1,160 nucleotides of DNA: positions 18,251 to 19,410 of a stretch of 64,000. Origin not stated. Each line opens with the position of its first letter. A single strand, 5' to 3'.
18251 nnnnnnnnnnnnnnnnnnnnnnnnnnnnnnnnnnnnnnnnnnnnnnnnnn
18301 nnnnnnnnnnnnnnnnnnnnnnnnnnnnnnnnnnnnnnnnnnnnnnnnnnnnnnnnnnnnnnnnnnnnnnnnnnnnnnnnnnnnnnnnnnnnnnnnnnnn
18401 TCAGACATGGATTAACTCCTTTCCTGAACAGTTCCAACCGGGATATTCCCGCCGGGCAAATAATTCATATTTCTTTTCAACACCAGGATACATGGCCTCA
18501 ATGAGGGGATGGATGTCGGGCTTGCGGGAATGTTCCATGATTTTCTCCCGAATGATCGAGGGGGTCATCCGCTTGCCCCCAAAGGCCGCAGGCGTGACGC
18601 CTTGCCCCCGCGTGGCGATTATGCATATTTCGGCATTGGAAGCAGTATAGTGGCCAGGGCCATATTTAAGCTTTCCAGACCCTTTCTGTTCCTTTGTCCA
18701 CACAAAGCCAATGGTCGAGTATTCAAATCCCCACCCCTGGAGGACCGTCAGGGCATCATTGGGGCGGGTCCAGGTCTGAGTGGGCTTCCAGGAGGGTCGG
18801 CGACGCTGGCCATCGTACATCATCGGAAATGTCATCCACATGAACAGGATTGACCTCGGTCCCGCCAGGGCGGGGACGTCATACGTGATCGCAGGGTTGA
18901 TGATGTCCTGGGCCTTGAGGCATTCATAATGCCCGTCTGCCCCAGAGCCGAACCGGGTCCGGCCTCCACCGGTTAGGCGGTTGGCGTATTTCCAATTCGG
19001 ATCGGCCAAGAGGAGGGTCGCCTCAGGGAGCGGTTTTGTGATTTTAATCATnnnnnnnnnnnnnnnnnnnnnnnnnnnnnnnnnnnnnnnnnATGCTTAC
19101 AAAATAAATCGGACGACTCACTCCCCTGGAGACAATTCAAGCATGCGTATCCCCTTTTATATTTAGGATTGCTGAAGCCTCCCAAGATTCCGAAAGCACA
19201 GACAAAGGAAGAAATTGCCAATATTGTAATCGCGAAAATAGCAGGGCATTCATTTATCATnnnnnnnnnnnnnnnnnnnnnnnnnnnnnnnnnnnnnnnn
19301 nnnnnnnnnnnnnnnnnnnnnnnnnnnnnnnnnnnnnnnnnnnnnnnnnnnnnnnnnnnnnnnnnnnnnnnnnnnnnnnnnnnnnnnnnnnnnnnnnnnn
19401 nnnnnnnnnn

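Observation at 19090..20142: Phage-encoded SPFH/band-7 lipoprotein sandwiched between two translationally coupled micro-membrane proteins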

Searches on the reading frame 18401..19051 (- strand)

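Call 4: search_protein_families(library=pfam, proteins=[window:18401-19051:-], max_evalue=0.01)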
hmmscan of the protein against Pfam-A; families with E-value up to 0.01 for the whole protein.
window:18401-19051:- (216 aa): 1 family
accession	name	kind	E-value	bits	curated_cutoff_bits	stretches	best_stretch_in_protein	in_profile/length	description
PF05063.20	MT-A70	-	2.4e-14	54.1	23.9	1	14-212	4-172/172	MT-A70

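Call 5: search_protein_families(library=phrogs, proteins=[window:18401-19051:-], max_evalue=0.01)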
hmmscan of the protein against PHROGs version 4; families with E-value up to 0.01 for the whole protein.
window:18401-19051:- (216 aa): 4 families
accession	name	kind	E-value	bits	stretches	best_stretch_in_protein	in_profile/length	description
phrog_359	-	other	4.4e-44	152.3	2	93-212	176-293/329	DNA methyltransferase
phrog_21315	-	unknown function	9.4e-23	81.8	2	97-212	302-406/415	-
phrog_10837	-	unknown function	5.6e-18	66.2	1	94-212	5-121/139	-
phrog_15877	-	other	7.5e-10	40.2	1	95-152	61-120/152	DNA methyltransferase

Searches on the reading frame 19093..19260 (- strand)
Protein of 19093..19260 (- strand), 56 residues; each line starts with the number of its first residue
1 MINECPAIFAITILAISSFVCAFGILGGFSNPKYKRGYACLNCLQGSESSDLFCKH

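Call 4: search_protein_families(library=pfam, proteins=[window:19093-19260:-], max_evalue=0.01)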
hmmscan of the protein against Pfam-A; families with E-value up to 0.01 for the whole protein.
seq(56 aa): 0 families

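Call 5: search_protein_families(library=phrogs, proteins=[window:19093-19260:-], max_evalue=0.01)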
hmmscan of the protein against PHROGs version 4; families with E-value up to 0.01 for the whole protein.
seq(56 aa): 0 families

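Call 6: search_protein_families(library=ncbifam, proteins=[window:19093-19260:-], max_evalue=0.01)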
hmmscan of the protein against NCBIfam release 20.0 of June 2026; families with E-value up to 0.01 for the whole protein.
seq(56 aa): 0 families
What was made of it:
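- On NfeD-SPFH operon (stomatin/flotillin type): Neither flanking small protein matches any Pfam or NCBIfam family (calls 4, 6).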

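Call 7: search_protein_families(library=padloc, proteins=[window:19093-19260:-], max_evalue=0.01)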
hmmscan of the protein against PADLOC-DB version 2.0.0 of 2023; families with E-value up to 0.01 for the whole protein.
seq(56 aa): 0 families
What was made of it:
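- It has no match to any PADLOC or PHROG exclusion family (calls 5, 7).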
